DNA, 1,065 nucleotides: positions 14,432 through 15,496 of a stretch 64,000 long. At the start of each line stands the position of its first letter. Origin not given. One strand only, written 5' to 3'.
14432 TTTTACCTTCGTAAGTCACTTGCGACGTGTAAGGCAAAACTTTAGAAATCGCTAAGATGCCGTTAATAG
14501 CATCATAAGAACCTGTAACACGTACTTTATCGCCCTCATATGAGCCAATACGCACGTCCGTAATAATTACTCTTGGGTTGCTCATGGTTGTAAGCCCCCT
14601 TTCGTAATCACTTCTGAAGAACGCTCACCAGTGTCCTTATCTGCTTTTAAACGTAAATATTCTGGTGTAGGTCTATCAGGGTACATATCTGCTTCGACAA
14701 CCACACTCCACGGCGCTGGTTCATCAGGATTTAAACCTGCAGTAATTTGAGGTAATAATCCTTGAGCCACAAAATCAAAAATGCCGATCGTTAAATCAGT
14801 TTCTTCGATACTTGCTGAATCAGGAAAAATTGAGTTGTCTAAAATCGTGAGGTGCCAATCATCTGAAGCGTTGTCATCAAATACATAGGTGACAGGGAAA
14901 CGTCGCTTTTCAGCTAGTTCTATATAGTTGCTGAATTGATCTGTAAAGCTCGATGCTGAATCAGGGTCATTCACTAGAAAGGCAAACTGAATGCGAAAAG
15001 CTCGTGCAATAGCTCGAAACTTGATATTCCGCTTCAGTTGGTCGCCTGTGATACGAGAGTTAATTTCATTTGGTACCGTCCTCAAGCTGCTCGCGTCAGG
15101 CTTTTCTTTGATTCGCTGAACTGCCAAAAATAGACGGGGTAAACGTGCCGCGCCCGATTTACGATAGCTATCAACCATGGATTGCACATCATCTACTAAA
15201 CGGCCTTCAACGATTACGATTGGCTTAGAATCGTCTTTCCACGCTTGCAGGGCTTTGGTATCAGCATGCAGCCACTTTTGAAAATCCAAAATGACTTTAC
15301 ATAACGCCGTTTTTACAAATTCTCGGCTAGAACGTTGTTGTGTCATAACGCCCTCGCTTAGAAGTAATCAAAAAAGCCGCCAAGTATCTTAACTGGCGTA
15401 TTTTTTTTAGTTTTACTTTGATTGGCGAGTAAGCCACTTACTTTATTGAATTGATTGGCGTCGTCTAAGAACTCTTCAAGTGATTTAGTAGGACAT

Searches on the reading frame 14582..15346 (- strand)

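Call 69: search_protein_families(library=phrogs, proteins=[window:14582-15346:-], max_evalue=0.001)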
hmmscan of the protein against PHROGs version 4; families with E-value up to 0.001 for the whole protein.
window:14582-15346:- (254 aa): 1 family
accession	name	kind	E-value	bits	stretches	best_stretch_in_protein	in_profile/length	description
phrog_4333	-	unknown function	1.2e-91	307.8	1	1-248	1-271/272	-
